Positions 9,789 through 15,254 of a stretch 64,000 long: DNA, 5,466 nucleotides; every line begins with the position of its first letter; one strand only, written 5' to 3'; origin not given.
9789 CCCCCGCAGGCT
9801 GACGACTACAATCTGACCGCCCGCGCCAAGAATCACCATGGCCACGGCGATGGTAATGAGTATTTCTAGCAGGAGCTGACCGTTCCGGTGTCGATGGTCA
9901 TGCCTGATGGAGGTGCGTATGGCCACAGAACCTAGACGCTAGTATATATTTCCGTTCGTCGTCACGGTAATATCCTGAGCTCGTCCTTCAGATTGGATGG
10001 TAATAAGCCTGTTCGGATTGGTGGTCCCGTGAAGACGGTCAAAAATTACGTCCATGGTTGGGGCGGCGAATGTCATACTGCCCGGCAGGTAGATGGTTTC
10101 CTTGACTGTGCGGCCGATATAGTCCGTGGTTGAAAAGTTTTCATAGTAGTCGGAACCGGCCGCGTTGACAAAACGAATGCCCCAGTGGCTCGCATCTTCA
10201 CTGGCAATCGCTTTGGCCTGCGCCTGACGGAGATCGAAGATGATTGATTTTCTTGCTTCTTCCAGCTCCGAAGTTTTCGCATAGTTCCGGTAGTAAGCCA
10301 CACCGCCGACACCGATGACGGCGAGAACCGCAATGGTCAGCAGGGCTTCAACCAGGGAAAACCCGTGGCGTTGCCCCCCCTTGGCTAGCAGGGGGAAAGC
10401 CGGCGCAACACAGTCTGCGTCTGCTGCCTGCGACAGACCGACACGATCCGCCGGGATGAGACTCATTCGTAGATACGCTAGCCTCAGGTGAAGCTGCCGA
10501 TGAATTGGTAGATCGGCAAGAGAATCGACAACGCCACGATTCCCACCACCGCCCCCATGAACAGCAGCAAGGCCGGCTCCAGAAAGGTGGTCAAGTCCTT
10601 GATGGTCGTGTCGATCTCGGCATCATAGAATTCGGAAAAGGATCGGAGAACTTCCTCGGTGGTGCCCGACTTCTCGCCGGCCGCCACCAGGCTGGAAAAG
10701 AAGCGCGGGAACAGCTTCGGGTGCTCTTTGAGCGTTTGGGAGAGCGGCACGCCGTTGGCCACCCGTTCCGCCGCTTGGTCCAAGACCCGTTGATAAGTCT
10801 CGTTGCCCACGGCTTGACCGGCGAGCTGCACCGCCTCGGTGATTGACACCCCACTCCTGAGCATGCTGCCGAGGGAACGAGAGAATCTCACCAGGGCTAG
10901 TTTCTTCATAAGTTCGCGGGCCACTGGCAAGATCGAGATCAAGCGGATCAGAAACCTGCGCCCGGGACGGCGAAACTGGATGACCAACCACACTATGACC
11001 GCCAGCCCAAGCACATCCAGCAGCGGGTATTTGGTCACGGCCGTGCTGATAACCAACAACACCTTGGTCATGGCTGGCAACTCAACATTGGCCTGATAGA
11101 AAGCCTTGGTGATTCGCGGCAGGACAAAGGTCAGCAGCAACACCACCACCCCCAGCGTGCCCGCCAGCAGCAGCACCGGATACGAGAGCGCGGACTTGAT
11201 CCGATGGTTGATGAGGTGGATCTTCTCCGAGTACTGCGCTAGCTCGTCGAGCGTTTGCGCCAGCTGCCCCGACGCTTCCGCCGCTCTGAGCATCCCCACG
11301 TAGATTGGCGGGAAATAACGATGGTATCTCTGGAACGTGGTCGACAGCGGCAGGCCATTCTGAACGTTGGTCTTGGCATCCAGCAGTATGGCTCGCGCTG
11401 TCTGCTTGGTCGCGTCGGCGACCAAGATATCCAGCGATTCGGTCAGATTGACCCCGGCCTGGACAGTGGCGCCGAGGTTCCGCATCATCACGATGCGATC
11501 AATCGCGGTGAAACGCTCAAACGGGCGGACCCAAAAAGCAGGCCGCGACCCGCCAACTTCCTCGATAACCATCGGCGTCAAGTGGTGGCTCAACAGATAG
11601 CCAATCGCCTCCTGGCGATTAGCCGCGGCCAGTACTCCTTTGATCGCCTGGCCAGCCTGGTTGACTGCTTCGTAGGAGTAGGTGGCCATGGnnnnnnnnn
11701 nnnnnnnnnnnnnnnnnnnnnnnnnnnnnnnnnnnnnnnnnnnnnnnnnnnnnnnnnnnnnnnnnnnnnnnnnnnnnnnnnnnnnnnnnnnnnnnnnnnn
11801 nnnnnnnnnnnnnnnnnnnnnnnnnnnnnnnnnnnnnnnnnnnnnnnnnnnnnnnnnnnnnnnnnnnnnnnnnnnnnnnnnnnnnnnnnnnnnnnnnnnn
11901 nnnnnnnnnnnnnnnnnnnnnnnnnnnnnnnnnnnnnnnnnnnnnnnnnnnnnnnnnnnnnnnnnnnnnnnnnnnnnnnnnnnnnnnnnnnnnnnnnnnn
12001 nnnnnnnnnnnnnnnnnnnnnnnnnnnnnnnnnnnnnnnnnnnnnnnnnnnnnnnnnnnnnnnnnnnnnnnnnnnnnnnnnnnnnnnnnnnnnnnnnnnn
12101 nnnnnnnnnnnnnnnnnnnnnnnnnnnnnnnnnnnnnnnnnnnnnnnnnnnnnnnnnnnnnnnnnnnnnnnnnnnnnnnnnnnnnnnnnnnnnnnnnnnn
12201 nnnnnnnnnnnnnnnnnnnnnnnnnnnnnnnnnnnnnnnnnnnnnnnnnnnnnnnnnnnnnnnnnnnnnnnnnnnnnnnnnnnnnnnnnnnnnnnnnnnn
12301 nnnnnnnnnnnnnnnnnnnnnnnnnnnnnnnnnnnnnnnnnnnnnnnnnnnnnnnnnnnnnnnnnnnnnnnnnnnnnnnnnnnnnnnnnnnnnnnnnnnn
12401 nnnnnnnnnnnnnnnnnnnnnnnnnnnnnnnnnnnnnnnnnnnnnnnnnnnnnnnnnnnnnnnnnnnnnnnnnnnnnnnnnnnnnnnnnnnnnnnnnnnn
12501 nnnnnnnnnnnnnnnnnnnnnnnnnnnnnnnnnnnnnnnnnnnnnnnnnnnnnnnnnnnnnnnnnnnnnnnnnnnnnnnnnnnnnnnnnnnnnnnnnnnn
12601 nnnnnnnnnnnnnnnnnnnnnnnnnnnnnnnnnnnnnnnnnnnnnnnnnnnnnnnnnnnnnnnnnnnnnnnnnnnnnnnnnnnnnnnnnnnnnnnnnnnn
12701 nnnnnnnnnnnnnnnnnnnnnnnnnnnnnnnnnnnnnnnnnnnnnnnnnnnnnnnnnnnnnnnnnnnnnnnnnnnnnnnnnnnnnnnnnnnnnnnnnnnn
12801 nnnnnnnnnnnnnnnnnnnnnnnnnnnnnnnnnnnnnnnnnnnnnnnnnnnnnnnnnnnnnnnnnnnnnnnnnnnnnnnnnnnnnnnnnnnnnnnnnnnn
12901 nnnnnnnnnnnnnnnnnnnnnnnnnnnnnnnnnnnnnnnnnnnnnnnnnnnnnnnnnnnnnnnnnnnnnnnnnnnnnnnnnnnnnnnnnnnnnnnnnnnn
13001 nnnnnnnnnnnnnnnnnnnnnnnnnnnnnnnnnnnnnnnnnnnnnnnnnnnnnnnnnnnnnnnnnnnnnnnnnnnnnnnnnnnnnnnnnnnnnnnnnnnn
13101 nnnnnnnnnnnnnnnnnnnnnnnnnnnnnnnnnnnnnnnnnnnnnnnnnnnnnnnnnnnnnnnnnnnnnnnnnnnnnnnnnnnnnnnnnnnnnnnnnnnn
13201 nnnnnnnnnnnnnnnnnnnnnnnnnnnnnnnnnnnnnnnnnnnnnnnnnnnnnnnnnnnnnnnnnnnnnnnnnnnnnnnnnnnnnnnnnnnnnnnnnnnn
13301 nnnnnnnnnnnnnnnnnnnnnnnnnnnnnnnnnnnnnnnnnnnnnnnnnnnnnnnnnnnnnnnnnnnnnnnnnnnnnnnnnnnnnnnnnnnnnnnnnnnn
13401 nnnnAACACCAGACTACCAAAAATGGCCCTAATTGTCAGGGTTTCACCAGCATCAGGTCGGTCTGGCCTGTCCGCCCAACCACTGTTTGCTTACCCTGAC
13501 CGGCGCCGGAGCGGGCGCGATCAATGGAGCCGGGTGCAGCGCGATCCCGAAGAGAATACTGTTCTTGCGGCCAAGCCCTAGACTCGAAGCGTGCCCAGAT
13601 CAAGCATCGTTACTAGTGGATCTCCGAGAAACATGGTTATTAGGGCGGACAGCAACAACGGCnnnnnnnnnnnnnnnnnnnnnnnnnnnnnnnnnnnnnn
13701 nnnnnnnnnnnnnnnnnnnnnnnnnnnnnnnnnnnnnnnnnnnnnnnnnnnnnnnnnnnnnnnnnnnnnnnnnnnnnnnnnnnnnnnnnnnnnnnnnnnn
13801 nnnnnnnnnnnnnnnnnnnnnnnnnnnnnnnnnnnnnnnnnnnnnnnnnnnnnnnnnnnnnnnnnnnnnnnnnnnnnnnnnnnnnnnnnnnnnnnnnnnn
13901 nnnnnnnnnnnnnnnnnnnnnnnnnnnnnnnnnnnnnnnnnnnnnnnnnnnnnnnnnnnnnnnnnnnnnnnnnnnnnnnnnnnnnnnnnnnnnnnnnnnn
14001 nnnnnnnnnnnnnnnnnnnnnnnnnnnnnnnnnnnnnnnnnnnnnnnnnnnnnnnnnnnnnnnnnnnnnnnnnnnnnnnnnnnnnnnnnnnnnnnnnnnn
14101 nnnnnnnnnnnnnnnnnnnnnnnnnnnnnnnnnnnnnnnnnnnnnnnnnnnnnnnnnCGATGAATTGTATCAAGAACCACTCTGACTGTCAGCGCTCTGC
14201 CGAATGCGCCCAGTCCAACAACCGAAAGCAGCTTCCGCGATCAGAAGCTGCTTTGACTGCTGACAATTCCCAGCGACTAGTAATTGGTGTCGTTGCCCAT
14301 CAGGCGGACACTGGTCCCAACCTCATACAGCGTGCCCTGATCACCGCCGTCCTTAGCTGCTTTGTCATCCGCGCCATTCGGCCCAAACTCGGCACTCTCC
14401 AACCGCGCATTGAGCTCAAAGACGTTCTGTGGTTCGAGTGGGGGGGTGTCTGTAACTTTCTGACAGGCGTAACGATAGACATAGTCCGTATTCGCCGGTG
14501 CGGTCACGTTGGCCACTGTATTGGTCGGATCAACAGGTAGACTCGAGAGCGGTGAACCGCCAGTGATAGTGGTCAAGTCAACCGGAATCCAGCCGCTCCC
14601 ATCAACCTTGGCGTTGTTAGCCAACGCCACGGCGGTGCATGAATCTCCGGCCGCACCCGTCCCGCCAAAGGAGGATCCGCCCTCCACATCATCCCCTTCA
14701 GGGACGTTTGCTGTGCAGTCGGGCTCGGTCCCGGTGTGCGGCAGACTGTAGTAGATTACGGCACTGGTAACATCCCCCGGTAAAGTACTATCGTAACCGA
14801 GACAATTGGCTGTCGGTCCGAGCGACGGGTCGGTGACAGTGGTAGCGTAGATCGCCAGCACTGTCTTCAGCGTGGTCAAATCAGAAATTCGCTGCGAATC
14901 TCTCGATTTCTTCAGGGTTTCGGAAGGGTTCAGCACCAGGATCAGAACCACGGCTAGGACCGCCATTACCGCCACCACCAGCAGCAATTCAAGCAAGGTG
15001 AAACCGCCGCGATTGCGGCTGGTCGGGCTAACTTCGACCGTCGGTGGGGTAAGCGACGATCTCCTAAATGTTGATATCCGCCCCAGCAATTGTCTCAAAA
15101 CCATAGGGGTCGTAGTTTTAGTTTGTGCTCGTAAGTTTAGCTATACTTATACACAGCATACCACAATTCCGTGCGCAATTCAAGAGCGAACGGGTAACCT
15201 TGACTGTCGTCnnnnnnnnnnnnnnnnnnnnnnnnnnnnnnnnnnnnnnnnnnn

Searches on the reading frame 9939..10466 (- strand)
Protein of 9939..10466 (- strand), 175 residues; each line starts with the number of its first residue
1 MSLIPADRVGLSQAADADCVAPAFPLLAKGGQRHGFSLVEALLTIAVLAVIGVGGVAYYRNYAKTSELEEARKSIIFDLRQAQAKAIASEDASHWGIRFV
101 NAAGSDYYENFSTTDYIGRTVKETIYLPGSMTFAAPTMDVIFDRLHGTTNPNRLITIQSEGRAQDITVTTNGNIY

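Call 6: search_protein_families(library=pfam, proteins=[window:9939-10466:-], max_evalue=0.1)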
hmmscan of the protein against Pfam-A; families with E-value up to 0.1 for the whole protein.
window:9939-10466:- (175 aa): 2 families
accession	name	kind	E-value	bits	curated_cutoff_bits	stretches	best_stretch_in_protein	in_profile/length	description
PF07963.17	N_methyl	-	0.00016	21.5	21.2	1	33-54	4-25/27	Prokaryotic N-terminal methylation motif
PF19119.5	DUF5803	-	0.05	13.6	25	1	45-78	163-194/196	Family of unknown function (DUF5803)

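Call 7: search_protein_families(library=ncbifam, proteins=[window:9939-10466:-], max_evalue=0.1)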
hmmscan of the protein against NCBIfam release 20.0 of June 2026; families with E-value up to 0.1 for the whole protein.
window:9939-10466:- (175 aa): 8 families
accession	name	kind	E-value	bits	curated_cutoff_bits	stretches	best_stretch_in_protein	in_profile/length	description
NF047827.1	T3SSXpsH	equivalog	4.6e-06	26.5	160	1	35-96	2-63/145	type II secretion system protein XpsH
NF007800.0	PRK10506.1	equivalog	4.4e-05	23.4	158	1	32-89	7-64/163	prepilin peptidase-dependent protein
NF040982.1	ComGD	equivalog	0.0007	20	70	1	34-94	2-62/139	competence type IV pilus minor pilin ComGD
NF007862.0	PRK10574.1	equivalog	0.0021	18.2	138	1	32-73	3-44/145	prepilin peptidase-dependent pilin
TIGR02532.1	IV_pilin_GFxxxE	domain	0.0035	17.1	16.3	1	33-54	1-22/24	prepilin-type N-terminal cleavage/methylation domain-containing protein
TIGR01708.2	typeII_sec_gspH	equivalog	0.011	15.8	80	1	34-90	2-58/169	type II secretion system minor pseudopilin GspH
TIGR01711.1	gspJ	equivalog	0.044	13.6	64.85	1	35-82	2-49/192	type II secretion system minor pseudopilin GspJ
NF007660.0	PRK10332.1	equivalog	0.05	14.1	86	1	32-98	7-72/107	prepilin-type N-terminal cleavage/methylation domain-containing protein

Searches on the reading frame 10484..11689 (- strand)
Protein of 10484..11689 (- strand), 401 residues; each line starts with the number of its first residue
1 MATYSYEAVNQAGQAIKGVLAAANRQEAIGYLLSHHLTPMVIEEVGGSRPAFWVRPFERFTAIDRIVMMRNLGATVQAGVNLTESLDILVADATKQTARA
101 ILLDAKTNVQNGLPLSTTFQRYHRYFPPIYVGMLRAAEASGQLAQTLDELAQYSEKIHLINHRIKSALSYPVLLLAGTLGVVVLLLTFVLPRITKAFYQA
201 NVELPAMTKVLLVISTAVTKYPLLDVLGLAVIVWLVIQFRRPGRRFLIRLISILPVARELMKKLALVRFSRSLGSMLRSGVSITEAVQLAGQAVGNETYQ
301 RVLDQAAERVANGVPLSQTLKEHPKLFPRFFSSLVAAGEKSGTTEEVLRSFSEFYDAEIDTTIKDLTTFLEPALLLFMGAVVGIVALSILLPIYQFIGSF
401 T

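Call 32: find_related_loci(query=window:10484-11689:-, collection=genome_contigs, flank=10000)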
Query window:10484-11689:- (401 aa) in genome_contigs; peptide patterns used: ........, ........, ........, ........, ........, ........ (x = any residue, [..] = any of these).
111 stretches matched a pattern; 3 encode a relative of the query (tblastn E <= 1e-3); 3 distinct loci.
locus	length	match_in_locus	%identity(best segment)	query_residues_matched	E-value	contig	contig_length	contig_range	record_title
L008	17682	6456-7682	30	3-397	4e-55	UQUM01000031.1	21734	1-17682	uncultured Sutterella sp. isolate UMGS655 genome assembly, contig: NODE_1050_length_21734_cov_7.502147, whole genome sho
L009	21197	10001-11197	30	1-396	2e-48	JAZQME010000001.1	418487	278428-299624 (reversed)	MAG: Lachnospira sp. isolate T1900044607_TS20190073.MAGScoT_cleanbin_000006 SGB_758_k141_1128669, whole genome shotgun s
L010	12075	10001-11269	27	1-401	2e-44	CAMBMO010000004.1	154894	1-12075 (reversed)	MAG: Singulisphaera sp. GP187 isolate TrH-03may19-144 genome assembly, contig: TrH-03may19-C65, whole genome shotgun seq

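Call 46: find_homologous_proteins(query=window:10484-11689:-, max_evalue=1e-30)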
Query window:10484-11689:- (401 aa): 231 proteins with E <= 1e-30 among 8000 candidates; the best 120 are listed.
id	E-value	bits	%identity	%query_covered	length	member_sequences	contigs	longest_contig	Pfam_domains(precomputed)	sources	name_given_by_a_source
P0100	1.5e-251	852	100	100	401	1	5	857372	PF00482.29,PF28597.1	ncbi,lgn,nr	ncbi:MAG: type II secretion system F family protein [Candidatus Kerfeldbacteria bacterium]|nr:type I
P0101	6.9e-145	501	55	100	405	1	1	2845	PF00482.29,PF28597.1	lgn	-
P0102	2.9e-123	430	50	100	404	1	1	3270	PF00482.29,PF28597.1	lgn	-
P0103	1.5e-122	428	49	99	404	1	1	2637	PF00482.29,PF28597.1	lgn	-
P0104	6.0e-120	419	48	100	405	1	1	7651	PF00482.29,PF28597.1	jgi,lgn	-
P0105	1.8e-119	417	49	100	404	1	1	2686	PF00482.29,PF28597.1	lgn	-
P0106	9.2e-119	415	49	100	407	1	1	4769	PF00482.29,PF28597.1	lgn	-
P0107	5.8e-118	412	49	100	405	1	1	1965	PF00482.29,PF28597.1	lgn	-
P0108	8.5e-118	412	48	100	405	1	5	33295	PF00482.29,PF28597.1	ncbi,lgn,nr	ncbi:MAG: type II secretion system F family protein [Candidatus Terrybacteria bacterium]|nr:type II 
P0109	1.1e-117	411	48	100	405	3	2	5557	PF00482.29,PF28597.1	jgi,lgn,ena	-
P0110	1.0e-116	408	48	100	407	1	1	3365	PF00482.29,PF28597.1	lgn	-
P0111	1.3e-116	408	48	99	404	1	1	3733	PF00482.29,PF28597.1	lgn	-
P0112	2.9e-116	407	48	99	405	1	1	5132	PF00482.29,PF28597.1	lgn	-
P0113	1.6e-115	404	48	100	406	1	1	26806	PF00482.29,PF28597.1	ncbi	ncbi:MAG: type II secretion system F family protein [Candidatus Liptonbacteria bacterium]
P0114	3.0e-115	404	47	100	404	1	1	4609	PF00482.29,PF28597.1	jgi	jgi:type II secretory pathway component PulF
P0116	2.8e-114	400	49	100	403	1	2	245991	PF00482.29,PF28597.1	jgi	jgi:type II secretory pathway component PulF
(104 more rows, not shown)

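Call 47: find_encoding_contigs(protein=P0116, flank=10000, max_places=1)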
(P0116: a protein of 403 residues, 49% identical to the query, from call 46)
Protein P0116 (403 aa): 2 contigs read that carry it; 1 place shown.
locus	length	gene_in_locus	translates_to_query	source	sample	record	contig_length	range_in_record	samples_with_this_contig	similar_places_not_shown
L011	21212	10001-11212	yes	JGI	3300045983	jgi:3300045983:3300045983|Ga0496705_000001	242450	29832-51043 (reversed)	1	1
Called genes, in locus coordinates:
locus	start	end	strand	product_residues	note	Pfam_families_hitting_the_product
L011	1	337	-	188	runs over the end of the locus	PF05198:IF3_N, PF00707:IF3_C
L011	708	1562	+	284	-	PF18914:DUF5666 (faint)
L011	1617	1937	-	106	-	-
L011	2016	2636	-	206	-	-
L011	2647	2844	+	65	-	-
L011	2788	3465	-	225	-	PF02525:Flavodoxin_2 (weak), PF03358:FMN_red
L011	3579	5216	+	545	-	PF00672:HAMP, PF00989:PAS (weak), PF13188:PAS_8 (weak), PF13426:PAS_9, PF00512:HisKA, PF02518:HATPase_c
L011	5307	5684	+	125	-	PF00072:Response_reg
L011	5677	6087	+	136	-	PF00072:Response_reg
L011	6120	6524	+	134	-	PF00072:Response_reg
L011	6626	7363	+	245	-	PF07963:N_methyl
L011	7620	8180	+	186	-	-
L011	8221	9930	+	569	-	PF05157:MshEN, PF00437:T2SSE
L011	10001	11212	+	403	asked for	PF28597:T2SSF_N, PF00482:T2SSF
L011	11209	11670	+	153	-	-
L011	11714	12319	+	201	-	-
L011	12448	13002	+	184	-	-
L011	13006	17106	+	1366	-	PF00041:fn3 (faint), PF16656:Pur_ac_phosph_N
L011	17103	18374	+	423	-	-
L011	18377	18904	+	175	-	PF07963:N_methyl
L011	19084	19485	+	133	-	-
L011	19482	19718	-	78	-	-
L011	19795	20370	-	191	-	-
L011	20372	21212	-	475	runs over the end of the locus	PF11104:PilM_2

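Call 48: find_encoding_contigs(protein=P0108, flank=10000, max_places=1)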
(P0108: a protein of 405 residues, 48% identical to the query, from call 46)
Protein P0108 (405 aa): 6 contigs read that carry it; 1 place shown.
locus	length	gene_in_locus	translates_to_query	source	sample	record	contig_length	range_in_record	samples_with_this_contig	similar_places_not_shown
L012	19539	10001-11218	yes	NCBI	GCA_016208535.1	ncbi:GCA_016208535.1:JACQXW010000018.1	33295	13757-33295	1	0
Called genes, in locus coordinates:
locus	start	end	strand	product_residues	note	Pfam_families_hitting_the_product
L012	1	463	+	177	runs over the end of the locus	PF13399:LytR_C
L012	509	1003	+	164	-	-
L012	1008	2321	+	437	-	-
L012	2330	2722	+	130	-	PF08448:PAS_4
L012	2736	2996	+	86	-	PF01541:GIY-YIG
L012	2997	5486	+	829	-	PF08448:PAS_4, PF12860:PAS_7 (faint), PF08448:PAS_4, PF00989:PAS, PF08448:PAS_4, PF13426:PAS_9, PF00512:HisKA, PF02518:HATPase_c, +1 more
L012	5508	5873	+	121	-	PF00072:Response_reg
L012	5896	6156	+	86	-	PF01541:GIY-YIG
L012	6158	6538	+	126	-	PF00072:Response_reg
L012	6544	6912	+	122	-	PF00072:Response_reg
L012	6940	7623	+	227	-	PF07963:N_methyl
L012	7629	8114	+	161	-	-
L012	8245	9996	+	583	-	PF05157:MshEN (weak), PF00437:T2SSE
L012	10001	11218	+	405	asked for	PF28597:T2SSF_N (weak), PF00482:T2SSF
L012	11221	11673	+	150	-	-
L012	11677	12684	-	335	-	PF00154:RecA_N, PF08423:Rad51, PF06745:ATPase (faint), PF27531:MT3502_N, PF01637:ATPase_2 (faint), PF21096:RecA_C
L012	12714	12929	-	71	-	PF07927:HicA_toxin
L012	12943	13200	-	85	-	PF15919:HicB_lk_antitox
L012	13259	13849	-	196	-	-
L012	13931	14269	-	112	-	PF09136:Glucodextran_B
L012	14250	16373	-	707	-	PF13491:FtsK_4TM (faint), PF17854:FtsK_alpha, PF01580:FtsK_SpoIIIE, PF09397:FtsK_gamma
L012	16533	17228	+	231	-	-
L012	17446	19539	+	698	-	?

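Call 49: find_encoding_contigs(protein=P0113, flank=10000, max_places=1)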
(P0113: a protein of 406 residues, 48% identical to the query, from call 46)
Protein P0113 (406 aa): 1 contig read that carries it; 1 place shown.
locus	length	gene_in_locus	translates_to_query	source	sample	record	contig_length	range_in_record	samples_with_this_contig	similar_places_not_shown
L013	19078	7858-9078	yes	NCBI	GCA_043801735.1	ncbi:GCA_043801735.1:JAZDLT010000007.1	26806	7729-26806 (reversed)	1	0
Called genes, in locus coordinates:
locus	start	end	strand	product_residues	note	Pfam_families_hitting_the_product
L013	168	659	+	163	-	-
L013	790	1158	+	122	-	PF05635:23S_rRNA_IVP, PF22296:bAvd (faint)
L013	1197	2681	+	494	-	PF11104:PilM_2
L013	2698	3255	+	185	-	-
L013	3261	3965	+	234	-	PF13399:LytR_C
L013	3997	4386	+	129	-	PF00072:Response_reg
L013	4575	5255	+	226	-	PF07963:N_methyl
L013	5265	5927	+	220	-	-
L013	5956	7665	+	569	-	PF05157:MshEN (weak), PF00437:T2SSE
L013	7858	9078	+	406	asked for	PF28597:T2SSF_N, PF00482:T2SSF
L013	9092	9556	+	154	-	PF07963:N_methyl (weak)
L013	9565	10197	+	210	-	-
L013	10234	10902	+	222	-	-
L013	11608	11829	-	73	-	-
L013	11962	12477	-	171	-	PF00011:HSP20, PF04969:CS (faint)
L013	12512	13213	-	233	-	PF13367:PrsW-protease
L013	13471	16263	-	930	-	PF00133:tRNA-synt_1, PF09334:tRNA-synt_1g (weak), PF00300:His_Phos_1, PF00133:tRNA-synt_1, PF08264:Anticodon_1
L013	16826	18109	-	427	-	PF00814:TsaD, PF22521:HypF_C_2 (weak)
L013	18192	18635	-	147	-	PF20393:Pro_CA_2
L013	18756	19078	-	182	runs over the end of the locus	-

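Call 79: search_protein_families(library=pfam, proteins=[L011:17103-18374:+], max_evalue=0.001)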
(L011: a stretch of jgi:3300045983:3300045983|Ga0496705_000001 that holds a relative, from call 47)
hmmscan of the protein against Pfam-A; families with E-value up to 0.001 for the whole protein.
L011:17103-18374:+ (423 aa): 0 families

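Call 89: search_protein_families(library=pfam, proteins=[window:10484-11689:-], max_evalue=0.001)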
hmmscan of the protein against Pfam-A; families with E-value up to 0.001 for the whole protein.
window:10484-11689:- (401 aa): 1 family
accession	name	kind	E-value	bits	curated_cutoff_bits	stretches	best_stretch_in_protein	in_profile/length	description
PF00482.28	T2SSF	-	1.2e-57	193.7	25.2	2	269-392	1-125/125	Type II secretion system (T2SS), protein F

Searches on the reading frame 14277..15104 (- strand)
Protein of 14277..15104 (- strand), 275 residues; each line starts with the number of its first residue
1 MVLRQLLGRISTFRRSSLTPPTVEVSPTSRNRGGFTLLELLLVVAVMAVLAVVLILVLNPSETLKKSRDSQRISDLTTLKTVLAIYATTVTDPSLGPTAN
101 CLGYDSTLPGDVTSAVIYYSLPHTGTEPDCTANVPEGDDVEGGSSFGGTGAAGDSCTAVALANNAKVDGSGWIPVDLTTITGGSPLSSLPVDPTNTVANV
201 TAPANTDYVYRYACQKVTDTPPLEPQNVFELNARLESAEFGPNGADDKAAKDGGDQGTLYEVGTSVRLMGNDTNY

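Call 6: search_protein_families(library=pfam, proteins=[window:14277-15104:-], max_evalue=0.1)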
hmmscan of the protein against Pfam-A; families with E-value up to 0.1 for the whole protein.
window:14277-15104:- (275 aa): 2 families
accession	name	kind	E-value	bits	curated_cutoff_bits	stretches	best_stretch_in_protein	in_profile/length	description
PF07963.17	N_methyl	-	2.4e-06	27.3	21.2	1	30-54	2-26/27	Prokaryotic N-terminal methylation motif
PF15833.10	DUF4714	-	0.035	14.7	27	1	29-84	79-134/149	Domain of unknown function (DUF4714)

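Call 7: search_protein_families(library=ncbifam, proteins=[window:14277-15104:-], max_evalue=0.1)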
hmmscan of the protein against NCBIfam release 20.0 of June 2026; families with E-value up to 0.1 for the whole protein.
window:14277-15104:- (275 aa): 14 families
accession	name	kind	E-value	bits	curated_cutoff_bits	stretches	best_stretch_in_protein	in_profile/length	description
TIGR02532.1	IV_pilin_GFxxxE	domain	3.4e-05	23.5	16.3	1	33-54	2-23/24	prepilin-type N-terminal cleavage/methylation domain-containing protein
TIGR01708.2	typeII_sec_gspH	equivalog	0.00043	20.3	80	1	34-67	3-37/169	type II secretion system minor pseudopilin GspH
NF041775.1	typeIV_PilA_Myxo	equivalog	0.00083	19.4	400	1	29-56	8-34/214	type IV pilin protein PilA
TIGR01710.1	typeII_sec_gspG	equivalog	0.0018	18.3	88.85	1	34-87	2-53/134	type II secretion system major pseudopilin GspG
NF040982.1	ComGD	equivalog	0.0026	18.2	70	1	34-70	3-40/139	competence type IV pilus minor pilin ComGD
TIGR02596.1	TIGR02596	subfamily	0.0049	17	70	1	35-61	1-27/196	Verru_Chthon cassette protein D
TIGR01711.1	gspJ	equivalog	0.005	16.7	64.85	1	33-78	1-48/192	type II secretion system minor pseudopilin GspJ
TIGR02599.1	TIGR02599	subfamily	0.0061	15.8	256.5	1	34-64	1-31/361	Verru_Chthon cassette protein C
NF040999.1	pilin_ComGC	equivalog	0.0067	16.6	75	1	34-55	3-24/84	competence type IV pilus major pilin ComGC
NF007862.0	PRK10574.1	equivalog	0.0094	16.1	138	1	31-55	3-27/145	prepilin peptidase-dependent pilin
NF041013.1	T4P_ComGE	equivalog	0.024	14.8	49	1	34-65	5-36/83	competence type IV pilus minor pilin ComGE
NF038304.1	EPS_HpsC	equivalog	0.05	13.2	200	1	26-56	14-43/318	hormogonium polysaccharide secretion pseudopilin HpsC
TIGR01707.1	gspI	equivalog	0.069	13.7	44.35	0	34-56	1-23/101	type II secretion system minor pseudopilin GspI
NF005460.0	PRK07056.1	subfamily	0.093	11.6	447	0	122-185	140-201/457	amidase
